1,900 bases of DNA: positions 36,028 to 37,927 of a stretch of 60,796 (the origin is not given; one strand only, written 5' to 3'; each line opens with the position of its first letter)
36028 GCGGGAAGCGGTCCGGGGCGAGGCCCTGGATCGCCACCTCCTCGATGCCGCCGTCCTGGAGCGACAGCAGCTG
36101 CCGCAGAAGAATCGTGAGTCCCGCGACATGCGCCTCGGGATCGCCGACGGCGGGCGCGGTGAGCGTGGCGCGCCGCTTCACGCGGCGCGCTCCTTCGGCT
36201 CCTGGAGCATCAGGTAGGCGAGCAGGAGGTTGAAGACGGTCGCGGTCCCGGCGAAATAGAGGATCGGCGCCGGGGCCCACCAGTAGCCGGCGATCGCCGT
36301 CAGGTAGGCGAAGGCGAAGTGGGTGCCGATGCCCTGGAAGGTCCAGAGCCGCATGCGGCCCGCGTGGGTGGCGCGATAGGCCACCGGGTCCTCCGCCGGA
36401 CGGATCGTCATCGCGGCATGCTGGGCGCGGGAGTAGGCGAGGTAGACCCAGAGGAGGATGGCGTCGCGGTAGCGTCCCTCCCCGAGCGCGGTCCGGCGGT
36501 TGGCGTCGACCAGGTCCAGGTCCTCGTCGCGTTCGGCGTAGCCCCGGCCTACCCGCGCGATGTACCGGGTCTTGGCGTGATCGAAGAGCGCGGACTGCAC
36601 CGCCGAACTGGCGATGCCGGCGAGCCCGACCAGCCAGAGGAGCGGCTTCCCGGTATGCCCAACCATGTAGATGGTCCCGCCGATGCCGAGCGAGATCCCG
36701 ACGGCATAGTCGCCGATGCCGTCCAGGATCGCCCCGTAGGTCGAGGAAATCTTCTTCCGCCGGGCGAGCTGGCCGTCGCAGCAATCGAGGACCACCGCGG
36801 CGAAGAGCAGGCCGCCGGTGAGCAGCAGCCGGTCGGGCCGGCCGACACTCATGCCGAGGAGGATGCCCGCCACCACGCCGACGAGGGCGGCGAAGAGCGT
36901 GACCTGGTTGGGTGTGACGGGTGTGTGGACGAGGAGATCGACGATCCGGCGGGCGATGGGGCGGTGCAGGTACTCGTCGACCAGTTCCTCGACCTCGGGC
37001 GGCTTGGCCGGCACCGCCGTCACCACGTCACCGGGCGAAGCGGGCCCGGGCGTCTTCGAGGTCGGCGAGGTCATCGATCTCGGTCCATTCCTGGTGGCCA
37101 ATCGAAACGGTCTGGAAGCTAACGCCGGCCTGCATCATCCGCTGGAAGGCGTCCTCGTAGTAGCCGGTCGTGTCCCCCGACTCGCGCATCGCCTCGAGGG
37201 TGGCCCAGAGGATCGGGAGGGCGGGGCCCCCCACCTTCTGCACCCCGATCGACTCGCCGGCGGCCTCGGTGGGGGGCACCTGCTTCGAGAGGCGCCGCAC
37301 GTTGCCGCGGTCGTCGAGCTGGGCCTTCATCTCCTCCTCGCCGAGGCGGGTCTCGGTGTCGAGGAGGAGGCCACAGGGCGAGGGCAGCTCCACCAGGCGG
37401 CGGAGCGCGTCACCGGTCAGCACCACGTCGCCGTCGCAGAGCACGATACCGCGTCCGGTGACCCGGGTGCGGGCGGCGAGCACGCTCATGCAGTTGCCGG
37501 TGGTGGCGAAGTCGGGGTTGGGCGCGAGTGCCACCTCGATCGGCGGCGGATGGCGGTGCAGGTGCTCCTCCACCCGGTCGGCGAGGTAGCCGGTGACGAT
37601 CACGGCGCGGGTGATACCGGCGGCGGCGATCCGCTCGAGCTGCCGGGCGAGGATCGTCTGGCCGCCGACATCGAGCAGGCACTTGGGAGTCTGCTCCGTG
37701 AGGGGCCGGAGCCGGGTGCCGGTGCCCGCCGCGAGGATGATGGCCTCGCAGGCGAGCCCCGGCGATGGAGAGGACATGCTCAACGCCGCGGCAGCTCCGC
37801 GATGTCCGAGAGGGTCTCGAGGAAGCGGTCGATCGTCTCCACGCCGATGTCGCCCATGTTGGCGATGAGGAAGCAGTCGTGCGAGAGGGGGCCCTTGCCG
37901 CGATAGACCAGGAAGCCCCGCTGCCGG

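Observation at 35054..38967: PhnW-like aminotransferase + LicC/PntC-like cytidylyltransferase + two tandem CDP-alcohol phosphatidyltransferases: candidate pathway installing an aminophosphonate (or amino-alcohol phosphate) head group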

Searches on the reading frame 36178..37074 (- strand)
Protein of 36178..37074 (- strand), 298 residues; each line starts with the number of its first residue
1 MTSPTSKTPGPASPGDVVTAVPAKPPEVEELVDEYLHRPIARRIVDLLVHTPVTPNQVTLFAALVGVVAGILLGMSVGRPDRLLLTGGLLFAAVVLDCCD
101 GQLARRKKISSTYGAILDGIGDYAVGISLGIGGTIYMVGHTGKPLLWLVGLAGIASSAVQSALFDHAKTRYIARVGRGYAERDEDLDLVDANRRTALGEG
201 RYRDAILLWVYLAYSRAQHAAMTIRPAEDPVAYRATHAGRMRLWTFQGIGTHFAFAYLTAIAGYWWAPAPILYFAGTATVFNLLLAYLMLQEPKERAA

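Call 5: search_protein_families(library=pfam, proteins=[window:36178-37074:-], max_evalue=0.01)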
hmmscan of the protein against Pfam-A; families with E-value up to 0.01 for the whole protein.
window:36178-37074:- (298 aa): 2 families
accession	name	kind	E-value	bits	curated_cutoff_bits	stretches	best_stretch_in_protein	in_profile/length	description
PF01066.26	CDP-OH_P_transf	-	1.3e-11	45.6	22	1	54-154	3-94/152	CDP-alcohol phosphatidyltransferase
PF14012.11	DUF4229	-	0.0013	19.1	27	0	127-176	10-62/68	Protein of unknown function (DUF4229)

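Call 6: search_protein_families(library=ncbifam, proteins=[window:36178-37074:-], max_evalue=0.01)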
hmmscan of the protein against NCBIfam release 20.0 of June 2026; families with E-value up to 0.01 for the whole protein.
window:36178-37074:- (298 aa): 9 families
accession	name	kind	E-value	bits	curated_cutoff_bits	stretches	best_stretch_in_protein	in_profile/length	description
NF040950.1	archin_ph_syn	equivalog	1.1e-10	41.7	180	1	40-185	11-148/191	archaetidylinositol phosphate synthase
NF045883.1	PIPSynth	equivalog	1.5e-10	41.1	170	1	42-185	12-151/197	phosphatidylinositol phosphate synthase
NF041135.1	IPPtranDIPPsyn_Thcocales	equivalog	5.4e-10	38.8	580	1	31-172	229-361/419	bifunctional L-myo-inositol-1-phosphate cytidylyltransferase/CDP-L-myo-inositol myo-inositolphosphotransferase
NF052561.1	PIPSynBT1523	equivalog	1.9e-08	34.3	350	1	42-140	14-117/232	hypothetical protein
TIGR00560.1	pgsA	equivalog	7.1e-05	23.4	109.1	1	54-123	3-73/183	CDP-diacylglycerol--glycerol-3-phosphate 3-phosphatidyltransferase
NF053678.1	ClpnSynClsA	equivalog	0.0018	18.5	240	0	89-122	36-69/180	cardiolipin synthase ClsA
NF008090.0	PRK10832.1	equivalog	0.0021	18.2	304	1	89-125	38-75/182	CDP-diacylglycerol--glycerol-3-phosphate 3-phosphatidyltransferase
TIGR00473.1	pssA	equivalog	0.0031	17.6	107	1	89-131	26-65/153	CDP-diacylglycerol--serine O-phosphatidyltransferase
NF038086.1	anchor_synt_A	exception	0.0032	17.3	200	1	57-124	12-72/222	protein sorting system archaetidylserine synthase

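Call 31: search_solved_structures(query=window:36178-37074:-, max_evalue=0.01, show_alignments=2)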
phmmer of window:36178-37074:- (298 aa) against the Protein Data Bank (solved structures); distinct sequences matched with E-value up to 0.01: 4.
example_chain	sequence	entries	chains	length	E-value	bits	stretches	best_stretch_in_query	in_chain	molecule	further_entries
4o6m_A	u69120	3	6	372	6.1e-14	55.4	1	24-167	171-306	AF2299, a CDP-alcohol phosphotransferase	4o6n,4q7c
4mnd_A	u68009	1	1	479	0.00012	24.8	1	32-126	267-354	CTP L-myo-inositol-1-phosphate cytidylyltransferase/CDP-L-myo-inositol myo-inositolphospho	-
6h53_A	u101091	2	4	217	0.0048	19.6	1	39-189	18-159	CDP-diacylglycerol--inositol 3-phosphatidyltransferase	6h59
6h5a_A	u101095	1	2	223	0.0052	19.5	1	39-189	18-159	CDP-diacylglycerol--inositol 3-phosphatidyltransferase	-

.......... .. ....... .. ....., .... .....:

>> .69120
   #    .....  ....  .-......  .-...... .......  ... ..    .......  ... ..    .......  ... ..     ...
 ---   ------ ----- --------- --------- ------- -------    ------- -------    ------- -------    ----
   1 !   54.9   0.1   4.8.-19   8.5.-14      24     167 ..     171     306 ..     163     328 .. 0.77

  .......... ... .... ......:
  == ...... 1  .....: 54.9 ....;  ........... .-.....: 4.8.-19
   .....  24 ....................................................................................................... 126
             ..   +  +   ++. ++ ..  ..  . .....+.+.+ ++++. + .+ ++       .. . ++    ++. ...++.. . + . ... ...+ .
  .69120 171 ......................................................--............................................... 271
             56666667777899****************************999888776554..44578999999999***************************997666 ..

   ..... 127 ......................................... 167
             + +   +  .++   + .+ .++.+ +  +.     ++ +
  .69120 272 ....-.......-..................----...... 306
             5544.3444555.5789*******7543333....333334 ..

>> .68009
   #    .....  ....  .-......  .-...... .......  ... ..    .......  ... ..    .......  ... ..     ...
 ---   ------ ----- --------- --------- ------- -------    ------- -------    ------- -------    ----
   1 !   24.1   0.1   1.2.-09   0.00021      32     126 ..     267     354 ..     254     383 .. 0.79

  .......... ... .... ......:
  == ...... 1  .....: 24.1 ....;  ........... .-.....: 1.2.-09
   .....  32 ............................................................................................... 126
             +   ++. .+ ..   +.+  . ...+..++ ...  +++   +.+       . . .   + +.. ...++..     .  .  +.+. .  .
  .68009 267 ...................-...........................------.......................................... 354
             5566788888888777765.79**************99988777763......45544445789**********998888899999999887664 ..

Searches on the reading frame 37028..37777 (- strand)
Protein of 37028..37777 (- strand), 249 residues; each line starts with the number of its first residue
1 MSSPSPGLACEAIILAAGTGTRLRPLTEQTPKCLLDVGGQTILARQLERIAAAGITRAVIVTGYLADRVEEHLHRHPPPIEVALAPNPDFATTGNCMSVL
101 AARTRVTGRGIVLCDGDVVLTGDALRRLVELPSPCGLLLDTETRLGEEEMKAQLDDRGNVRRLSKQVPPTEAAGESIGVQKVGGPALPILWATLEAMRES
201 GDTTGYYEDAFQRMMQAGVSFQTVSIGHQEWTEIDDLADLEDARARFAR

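Call 5: search_protein_families(library=pfam, proteins=[window:37028-37777:-], max_evalue=0.01)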
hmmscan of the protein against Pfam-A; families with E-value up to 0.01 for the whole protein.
window:37028-37777:- (249 aa): 3 families
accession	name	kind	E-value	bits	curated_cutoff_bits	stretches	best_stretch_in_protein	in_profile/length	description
PF12804.13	NTP_transf_3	-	2e-15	57.8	27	1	12-131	1-110/160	MobA-like NTP transferase domain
PF00483.29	NTP_transferase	-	1.2e-14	54.9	21.2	1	12-110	2-101/245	Nucleotidyl transferase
PF01128.25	IspD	-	4.2e-05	23.8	27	1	12-67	3-55/221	2-C-methyl-D-erythritol 4-phosphate cytidylyltransferase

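Call 6: search_protein_families(library=ncbifam, proteins=[window:37028-37777:-], max_evalue=0.01)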
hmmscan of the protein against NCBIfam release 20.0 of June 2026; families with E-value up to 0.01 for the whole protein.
window:37028-37777:- (249 aa): 40 families (the best 25 are shown)
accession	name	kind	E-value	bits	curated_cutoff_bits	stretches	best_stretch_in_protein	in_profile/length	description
TIGR03992.1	Arch_glmU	subfamily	1.6e-22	79.9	292.1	1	11-135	2-124/393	bifunctional sugar-1-phosphate nucleotidylyltransferase/acetyltransferase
NF041313.1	UDPGP_AglF_Halo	equivalog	4.9e-19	68.7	400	1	11-165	2-157/234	UTP--glucose-1-phosphate uridylyltransferase AglF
NF045697.1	MurNAcPUrMurU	equivalog_domain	1.5e-17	63.8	370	1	13-77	1-65/229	N-acetylmuramate alpha-1-phosphate uridylyltransferase MurU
NF045761.1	NAMPUrTaseMurU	equivalog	1.8e-17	64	250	1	12-74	3-65/226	N-acetylmuramate alpha-1-phosphate uridylyltransferase MurU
NF052502.1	man1P_GTase_Rv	exception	2.4e-16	59.5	440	1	11-129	2-118/352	mannose-1-phosphate guanylyltransferase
NF041135.1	IPPtranDIPPsyn_Thcocales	equivalog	5.6e-15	55.3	580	1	11-167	2-149/419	bifunctional L-myo-inositol-1-phosphate cytidylyltransferase/CDP-L-myo-inositol myo-inositolphosphotransferase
NF010932.0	PRK14352.1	equivalog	5.2e-12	45.2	611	1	12-130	9-124/488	bifunctional UDP-N-acetylglucosamine diphosphorylase/glucosamine-1-phosphate N-acetyltransferase GlmU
TIGR01208.1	rmlA_long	equivalog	7.4e-12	44.8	320.25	1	12-121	2-111/353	glucose-1-phosphate thymidylyltransferase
NF010935.0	PRK14355.1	equivalog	5.1e-11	41.9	718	1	11-130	5-119/459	bifunctional UDP-N-acetylglucosamine diphosphorylase/glucosamine-1-phosphate N-acetyltransferase GlmU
NF010933.0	PRK14353.1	equivalog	5.3e-11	41.8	505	1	9-121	5-112/453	bifunctional UDP-N-acetylglucosamine diphosphorylase/glucosamine-1-phosphate N-acetyltransferase GlmU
TIGR01173.1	glmU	equivalog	9.7e-11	41.1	366.85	1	11-130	2-115/452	bifunctional UDP-N-acetylglucosamine diphosphorylase/glucosamine-1-phosphate N-acetyltransferase GlmU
NF045665.1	NTPtran_DVU1551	equivalog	4.8e-10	39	315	1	11-102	2-83/359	DVU_1551 family NTP transferase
NF010940.0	PRK14360.1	equivalog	1.2e-09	37.3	602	1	13-130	5-117/452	bifunctional UDP-N-acetylglucosamine diphosphorylase/glucosamine-1-phosphate N-acetyltransferase GlmU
NF041173.1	Sug_nt_acttase_Thmprot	equivalog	1.6e-09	37.2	600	1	11-130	2-118/405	bifunctional sugar-1-phosphate nucleotidylyltransferase/acetyltransferase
NF010934.1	PRK14354.1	equivalog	2.8e-09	36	450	1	12-130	2-113/447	bifunctional UDP-N-acetylglucosamine diphosphorylase/glucosamine-1-phosphate N-acetyltransferase GlmU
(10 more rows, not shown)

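Call 12: search_solved_structures(query=window:37028-37777:-, max_evalue=0.01)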
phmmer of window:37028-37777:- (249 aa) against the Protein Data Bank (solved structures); distinct sequences matched with E-value up to 0.01: 49.
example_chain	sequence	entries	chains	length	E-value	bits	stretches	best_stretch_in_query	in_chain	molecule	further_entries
6pd1_A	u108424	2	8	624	4.3e-13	52.4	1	11-241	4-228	Nucleotidyl transferase/aminotransferase, class V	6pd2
4y7t_A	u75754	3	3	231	1.2e-12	51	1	11-126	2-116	Nucleotidyl transferase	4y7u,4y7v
1jyk_A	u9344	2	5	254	4.5e-12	49.1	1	9-104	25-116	CTP:phosphocholine Cytidylyltransferase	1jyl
7d72_K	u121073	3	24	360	1.9e-10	43.7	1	11-90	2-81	Mannose-1-phosphate guanyltransferase beta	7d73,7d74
7whr_B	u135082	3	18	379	9.5e-09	38.2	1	3-78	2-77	Nucleotidyl transferase family protein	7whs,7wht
8hhd_A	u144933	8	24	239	3.3e-08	36.4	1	11-94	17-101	Nucleotidyl transferase | N-acetylmuramate alpha-1-phosphate uridylyltransferase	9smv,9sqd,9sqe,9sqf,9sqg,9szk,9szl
7x8j_A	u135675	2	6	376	8.8e-08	35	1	10-118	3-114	Mannose-1-phosphate guanylyltransferase 1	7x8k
8yre_D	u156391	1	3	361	1.5e-07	34.3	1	11-118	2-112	Mannose-1-phosphate guanylyltransferase 1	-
5xhw_A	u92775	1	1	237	4.3e-07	32.8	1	10-82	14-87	Putative 6-deoxy-D-mannoheptose pathway protein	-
6i3m_G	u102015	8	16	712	1.1e-06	31.4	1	11-126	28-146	Translation initiation factor eIF-2B subunit epsilon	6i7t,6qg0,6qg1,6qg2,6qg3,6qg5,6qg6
6jq8_A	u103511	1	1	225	1.4e-06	31.1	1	11-82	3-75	Putative 6-deoxy-D-mannoheptose pathway protein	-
1tzf_A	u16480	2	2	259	2.9e-06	30.1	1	9-155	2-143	Glucose-1-phosphate cytidylyltransferase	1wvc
9o90_A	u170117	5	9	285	4.7e-06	29.4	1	11-82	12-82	UTP--glucose-1-phosphate uridylyltransferase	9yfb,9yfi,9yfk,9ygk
5vct_A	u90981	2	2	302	6.6e-06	28.9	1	11-75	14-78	UTP--glucose-1-phosphate uridylyltransferase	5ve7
5j49_A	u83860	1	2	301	7.4e-06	28.7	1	11-75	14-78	UTP--glucose-1-phosphate uridylyltransferase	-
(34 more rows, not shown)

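Call 33: search_solved_structures(query=window:37028-37777:-, max_evalue=1e-10, show_alignments=3)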
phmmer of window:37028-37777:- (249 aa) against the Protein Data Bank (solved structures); distinct sequences matched with E-value up to 1e-10: 3.
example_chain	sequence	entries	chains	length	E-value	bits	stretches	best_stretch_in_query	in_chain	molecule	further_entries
6pd1_A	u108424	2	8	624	4.3e-13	52.4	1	11-241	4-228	Nucleotidyl transferase/aminotransferase, class V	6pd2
4y7t_A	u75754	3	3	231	1.2e-12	51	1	11-126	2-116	Nucleotidyl transferase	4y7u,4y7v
1jyk_A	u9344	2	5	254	4.5e-12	49.1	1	9-104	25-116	CTP:phosphocholine Cytidylyltransferase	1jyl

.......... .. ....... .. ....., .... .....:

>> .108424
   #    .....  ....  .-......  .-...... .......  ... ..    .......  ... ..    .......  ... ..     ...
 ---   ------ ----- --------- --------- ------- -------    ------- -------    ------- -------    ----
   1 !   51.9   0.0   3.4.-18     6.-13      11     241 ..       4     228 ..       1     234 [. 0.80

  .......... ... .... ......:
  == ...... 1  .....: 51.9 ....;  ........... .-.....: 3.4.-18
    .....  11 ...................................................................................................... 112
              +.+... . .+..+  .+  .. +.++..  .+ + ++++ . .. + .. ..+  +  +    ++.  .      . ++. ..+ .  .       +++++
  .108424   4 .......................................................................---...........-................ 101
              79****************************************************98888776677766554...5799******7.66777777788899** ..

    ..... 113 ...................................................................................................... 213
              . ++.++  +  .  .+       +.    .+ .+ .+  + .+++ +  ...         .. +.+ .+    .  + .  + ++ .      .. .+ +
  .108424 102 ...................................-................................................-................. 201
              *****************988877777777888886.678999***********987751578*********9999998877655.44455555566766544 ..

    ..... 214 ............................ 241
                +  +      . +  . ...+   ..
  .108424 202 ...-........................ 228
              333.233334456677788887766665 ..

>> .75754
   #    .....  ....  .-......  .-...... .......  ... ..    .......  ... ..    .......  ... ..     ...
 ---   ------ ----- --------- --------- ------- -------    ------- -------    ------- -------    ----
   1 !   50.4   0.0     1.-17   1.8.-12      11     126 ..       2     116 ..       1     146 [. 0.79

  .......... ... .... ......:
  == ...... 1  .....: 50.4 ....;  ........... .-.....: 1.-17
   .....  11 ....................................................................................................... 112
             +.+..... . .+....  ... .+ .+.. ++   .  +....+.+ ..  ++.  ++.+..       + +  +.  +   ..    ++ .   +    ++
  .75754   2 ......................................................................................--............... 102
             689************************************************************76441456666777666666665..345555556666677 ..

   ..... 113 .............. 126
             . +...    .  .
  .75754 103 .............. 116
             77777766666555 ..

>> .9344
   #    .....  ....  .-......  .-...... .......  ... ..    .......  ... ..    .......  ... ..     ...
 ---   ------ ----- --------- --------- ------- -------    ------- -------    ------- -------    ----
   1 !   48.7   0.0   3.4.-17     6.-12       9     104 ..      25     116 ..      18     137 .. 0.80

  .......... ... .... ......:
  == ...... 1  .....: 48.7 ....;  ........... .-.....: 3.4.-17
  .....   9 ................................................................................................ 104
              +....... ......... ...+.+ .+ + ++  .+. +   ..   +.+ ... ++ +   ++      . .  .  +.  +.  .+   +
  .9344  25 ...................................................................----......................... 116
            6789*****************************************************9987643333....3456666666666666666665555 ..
